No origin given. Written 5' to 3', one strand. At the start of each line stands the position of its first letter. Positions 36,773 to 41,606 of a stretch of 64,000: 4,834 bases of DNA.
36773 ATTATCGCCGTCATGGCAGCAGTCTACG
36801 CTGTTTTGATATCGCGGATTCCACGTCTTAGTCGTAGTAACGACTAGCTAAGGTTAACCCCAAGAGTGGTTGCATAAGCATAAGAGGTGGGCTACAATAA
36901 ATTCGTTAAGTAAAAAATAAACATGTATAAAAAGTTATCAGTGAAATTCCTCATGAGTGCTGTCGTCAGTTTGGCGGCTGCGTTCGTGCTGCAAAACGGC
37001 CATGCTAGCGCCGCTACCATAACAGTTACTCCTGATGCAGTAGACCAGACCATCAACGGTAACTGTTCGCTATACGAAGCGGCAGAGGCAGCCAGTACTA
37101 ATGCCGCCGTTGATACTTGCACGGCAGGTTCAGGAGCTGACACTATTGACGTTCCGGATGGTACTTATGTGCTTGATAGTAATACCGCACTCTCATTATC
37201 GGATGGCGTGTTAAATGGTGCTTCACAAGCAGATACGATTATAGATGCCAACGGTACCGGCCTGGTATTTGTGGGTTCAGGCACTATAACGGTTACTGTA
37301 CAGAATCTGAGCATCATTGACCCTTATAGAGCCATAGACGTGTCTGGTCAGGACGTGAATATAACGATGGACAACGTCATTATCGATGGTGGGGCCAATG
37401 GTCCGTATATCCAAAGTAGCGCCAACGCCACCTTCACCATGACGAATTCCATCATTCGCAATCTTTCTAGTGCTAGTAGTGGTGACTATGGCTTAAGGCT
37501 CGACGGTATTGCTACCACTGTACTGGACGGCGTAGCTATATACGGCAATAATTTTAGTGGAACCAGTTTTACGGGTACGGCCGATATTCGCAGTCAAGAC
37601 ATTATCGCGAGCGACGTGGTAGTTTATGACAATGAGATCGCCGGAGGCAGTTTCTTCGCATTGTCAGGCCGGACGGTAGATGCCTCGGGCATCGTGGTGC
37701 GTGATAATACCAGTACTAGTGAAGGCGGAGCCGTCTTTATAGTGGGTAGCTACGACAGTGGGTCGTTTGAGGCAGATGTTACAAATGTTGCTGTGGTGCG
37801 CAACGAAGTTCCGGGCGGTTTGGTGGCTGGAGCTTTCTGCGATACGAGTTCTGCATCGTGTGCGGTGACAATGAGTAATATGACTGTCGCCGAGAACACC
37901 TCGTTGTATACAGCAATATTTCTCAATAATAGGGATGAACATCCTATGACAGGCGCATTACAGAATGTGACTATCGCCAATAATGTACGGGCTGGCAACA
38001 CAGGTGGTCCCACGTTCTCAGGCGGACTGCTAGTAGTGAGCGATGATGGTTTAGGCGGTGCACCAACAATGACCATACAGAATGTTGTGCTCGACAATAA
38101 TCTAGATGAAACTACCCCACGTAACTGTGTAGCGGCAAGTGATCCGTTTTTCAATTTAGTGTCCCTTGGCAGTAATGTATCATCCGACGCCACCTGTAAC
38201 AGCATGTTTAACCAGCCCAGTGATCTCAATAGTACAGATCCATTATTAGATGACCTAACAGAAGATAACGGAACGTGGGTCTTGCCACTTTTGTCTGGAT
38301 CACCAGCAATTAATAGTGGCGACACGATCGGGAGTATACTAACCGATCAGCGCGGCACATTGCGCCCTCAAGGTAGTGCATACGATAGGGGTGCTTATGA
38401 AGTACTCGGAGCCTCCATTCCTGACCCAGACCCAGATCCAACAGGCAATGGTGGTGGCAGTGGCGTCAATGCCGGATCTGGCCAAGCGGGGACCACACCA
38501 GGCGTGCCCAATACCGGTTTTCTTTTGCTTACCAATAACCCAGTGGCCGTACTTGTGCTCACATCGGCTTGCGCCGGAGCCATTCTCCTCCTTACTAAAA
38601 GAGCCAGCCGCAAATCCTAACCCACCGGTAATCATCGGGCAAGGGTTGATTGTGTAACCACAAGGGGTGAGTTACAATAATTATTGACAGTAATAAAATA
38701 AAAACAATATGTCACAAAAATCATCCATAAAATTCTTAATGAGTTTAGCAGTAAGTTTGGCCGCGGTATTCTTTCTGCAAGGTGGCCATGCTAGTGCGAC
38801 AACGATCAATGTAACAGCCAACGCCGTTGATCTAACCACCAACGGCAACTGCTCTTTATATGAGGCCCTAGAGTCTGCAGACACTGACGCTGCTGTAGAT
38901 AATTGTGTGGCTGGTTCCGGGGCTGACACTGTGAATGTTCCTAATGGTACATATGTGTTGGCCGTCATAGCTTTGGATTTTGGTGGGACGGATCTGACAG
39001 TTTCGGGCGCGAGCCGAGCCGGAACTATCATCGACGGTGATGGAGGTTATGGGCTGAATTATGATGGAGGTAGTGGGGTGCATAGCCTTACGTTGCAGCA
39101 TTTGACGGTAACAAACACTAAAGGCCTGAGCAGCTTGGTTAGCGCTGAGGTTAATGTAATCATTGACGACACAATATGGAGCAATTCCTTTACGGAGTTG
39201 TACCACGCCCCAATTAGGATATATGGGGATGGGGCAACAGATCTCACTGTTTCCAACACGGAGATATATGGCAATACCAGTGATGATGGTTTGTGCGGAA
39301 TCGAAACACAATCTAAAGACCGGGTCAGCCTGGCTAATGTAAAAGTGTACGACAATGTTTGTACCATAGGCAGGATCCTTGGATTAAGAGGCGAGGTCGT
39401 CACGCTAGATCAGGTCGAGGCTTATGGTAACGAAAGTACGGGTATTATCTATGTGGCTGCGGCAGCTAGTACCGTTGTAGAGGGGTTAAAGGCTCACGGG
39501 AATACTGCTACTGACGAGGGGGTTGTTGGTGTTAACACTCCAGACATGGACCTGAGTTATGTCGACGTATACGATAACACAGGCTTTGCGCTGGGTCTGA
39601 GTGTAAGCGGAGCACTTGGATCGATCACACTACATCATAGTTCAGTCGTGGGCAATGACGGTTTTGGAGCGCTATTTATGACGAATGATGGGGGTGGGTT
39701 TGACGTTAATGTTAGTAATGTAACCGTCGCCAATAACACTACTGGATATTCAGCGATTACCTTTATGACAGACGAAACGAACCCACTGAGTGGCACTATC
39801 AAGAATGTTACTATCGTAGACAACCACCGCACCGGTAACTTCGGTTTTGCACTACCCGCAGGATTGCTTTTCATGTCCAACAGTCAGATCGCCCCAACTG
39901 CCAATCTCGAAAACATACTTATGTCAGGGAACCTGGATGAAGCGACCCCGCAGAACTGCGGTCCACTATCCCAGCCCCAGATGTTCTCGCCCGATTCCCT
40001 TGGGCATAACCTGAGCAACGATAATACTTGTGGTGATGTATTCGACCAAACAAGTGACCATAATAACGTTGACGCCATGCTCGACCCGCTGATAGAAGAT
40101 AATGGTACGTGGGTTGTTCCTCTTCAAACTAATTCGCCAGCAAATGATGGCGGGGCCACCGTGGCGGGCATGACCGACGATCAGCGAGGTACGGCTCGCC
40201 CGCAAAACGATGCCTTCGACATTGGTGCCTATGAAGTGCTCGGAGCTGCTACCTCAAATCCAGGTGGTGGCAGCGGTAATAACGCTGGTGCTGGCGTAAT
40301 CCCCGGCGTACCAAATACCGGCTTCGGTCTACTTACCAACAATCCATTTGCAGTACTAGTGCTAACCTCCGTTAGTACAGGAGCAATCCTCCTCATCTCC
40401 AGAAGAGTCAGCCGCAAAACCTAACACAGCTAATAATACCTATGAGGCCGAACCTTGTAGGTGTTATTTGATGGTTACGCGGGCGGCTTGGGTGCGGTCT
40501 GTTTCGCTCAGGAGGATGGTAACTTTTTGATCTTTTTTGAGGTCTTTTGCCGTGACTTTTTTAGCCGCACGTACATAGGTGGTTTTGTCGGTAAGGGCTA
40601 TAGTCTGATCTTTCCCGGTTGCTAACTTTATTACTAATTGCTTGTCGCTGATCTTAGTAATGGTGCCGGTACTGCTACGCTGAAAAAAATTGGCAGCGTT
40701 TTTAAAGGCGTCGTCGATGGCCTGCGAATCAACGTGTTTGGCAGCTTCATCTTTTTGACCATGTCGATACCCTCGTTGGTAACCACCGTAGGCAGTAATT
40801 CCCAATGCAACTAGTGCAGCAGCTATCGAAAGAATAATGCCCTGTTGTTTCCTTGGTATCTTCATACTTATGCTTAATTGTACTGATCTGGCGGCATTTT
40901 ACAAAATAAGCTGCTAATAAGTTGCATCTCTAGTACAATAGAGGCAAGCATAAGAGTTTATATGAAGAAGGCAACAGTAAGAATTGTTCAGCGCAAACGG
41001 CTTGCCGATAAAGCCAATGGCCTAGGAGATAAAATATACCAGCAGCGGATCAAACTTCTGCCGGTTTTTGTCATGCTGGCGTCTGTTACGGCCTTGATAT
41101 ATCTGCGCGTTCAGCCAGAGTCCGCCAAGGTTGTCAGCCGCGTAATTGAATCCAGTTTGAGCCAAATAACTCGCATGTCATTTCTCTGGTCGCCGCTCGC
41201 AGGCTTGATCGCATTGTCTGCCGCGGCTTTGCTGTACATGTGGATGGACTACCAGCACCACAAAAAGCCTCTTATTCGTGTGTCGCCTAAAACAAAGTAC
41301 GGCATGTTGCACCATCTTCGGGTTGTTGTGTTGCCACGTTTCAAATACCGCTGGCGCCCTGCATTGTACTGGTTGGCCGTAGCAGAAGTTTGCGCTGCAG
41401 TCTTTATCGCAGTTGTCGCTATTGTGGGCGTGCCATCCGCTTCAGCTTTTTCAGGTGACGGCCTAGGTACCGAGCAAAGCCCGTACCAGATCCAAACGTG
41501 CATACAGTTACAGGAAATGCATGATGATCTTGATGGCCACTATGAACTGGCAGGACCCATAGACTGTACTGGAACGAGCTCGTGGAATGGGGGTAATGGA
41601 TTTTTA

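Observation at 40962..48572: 2,536-aa adhesin-like ectodomain fused to a histidine-kinase core, a candidate giant contact sensor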

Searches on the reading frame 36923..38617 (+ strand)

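Call 6: search_protein_families(library=pfam, proteins=[window:36923-38617:+], max_evalue=0.01)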
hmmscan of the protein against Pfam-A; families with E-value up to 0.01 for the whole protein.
window:36923-38617:+ (565 aa): 0 families

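Call 75: search_protein_families(library=ncbifam, proteins=[window:36923-38617:+], max_evalue=0.01)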
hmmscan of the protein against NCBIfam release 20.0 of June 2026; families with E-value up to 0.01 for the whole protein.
window:36923-38617:+ (565 aa): 1 family
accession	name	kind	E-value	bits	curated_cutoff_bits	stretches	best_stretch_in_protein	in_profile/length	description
NF041518.1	choice_anch_Q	domain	1e-16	60.9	25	1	439-494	1-57/58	choice-of-anchor Q domain-containing protein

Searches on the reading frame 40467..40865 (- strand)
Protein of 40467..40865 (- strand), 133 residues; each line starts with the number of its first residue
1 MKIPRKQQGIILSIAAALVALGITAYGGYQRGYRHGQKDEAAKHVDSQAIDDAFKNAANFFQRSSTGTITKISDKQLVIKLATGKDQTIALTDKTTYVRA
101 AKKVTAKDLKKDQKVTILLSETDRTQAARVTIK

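Call 6: search_protein_families(library=pfam, proteins=[window:40467-40865:-], max_evalue=0.01)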
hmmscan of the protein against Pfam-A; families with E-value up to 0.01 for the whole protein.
window:40467-40865:- (133 aa): 1 family
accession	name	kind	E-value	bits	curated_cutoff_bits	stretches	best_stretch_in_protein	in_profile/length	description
PF18914.6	DUF5666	-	0.0071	17.1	27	0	66-117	1-44/60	Domain of unknown function (DUF5666)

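Call 72: find_homologous_proteins(query=window:40467-40865:-, max_evalue=0.001)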
Query window:40467-40865:- (133 aa): 3 proteins with E <= 0.001 among 52 candidates.
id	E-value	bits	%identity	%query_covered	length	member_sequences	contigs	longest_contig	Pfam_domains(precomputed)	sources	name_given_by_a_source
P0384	1.5e-75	269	100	100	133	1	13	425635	-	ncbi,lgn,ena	-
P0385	2.1e-46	175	66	100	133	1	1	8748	-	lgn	-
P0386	3.8e-44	168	64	100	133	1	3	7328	-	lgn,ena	-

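Call 75: search_protein_families(library=ncbifam, proteins=[window:40467-40865:-], max_evalue=0.01)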
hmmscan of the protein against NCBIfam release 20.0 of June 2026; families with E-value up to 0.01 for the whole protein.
window:40467-40865:- (133 aa): 2 families
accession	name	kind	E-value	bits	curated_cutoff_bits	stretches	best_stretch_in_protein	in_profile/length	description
NF047776.1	LIC11485_Nterm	subfamily_domain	0.0015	18.3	80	1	2-49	13-62/105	LIC_11485 family protein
NF040942.2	hypo_ExtJ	equivalog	0.0033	17.8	52.5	1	61-114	22-68/77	selenite/tellurite reduction operon protein ExtJ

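Call 92: search_protein_families(library=pfam, alignment_id=A4, max_evalue=0.05)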
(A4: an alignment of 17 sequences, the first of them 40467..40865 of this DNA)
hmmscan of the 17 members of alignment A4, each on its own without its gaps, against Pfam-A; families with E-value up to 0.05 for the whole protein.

A. member 1, window:40467-40865:- (133 aa): 2 families
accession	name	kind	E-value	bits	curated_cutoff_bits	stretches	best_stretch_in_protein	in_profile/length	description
PF18914.6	DUF5666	-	0.0071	17.1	27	1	66-117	1-44/60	Domain of unknown function (DUF5666)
PF22879.1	AIPR_N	-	0.036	14.5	28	0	37-82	55-101/151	Abortive infection phage resistance protein N-terminal domain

B. families by the number of members that match (of 17 scanned): 14 families
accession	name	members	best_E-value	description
PF18914.6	DUF5666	10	1.2e-07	Domain of unknown function (DUF5666)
PF07076.17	DUF1344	2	0.0062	Protein of unknown function (DUF1344)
PF01917.21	Arch_flagellin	1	0.00021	Archaebacterial flagellin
PF07150.16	DUF1390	1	0.0003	Protein of unknown function (DUF1390)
PF25510.1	Ubiquitin_DCDC1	1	0.0032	Doublecortin domain-containing protein 1-like, ubiquitin domain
PF16383.10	DUF4992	1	0.0043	Domain of unknown function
PF10717.14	ODV-E18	1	0.0074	Occlusion-derived virus envelope protein ODV-E18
PF17936.7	Big_6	1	0.021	Bacterial Ig domain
PF24432.1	DUF7555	1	0.021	Family of unknown function (DUF7555)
PF07907.16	YibE_F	1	0.028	YibE/F-like protein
PF22879.1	AIPR_N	1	0.036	Abortive infection phage resistance protein N-terminal domain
PF02736.25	Myosin_N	1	0.037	Myosin N-terminal SH3-like domain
PF08794.16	FHBP_C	1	0.038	Factor H binding protein, C-terminal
PF09716.15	ETRAMP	1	0.038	Malarial early transcribed membrane protein (ETRAMP)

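Call 95: predict_structure(alignment_id=A5)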
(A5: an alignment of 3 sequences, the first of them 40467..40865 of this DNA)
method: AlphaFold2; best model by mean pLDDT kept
length: 133 residues; sequences in the alignment: 3
mean_pLDDT: 54.7   pTM: 0.37
mean pLDDT of the five models: 54.7, 41.5, 37.7, 36.6, 35.3
residues with pLDDT >= 90: 0; 70-90: 20; 50-70: 60; < 50: 53
segments of 3 or more residues with pLDDT < 50: 1-51
pLDDT, mean of each block of 10 residues (from residue 1): 38 37 35 39 42 51 58 70 69 68 69 69 61 65
secondary structure, 60 per line:
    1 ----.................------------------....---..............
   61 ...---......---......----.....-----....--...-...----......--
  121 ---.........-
elements in order: H5-21 H40-43 H47-63 E67-72 E76-81 E86-90 E96-99 E102-104 E113-118 E127-132

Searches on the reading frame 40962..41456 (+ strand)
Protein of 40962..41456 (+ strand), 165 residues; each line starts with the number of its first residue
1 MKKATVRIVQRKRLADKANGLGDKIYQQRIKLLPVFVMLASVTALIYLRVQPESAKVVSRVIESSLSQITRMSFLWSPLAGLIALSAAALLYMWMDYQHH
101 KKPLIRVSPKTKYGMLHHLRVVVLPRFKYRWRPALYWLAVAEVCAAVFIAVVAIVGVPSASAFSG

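Call 65: search_protein_families(library=pfam, proteins=[window:40962-41456:+], max_evalue=0.1)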
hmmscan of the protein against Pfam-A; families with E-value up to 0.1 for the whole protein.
window:40962-41456:+ (165 aa): 0 families
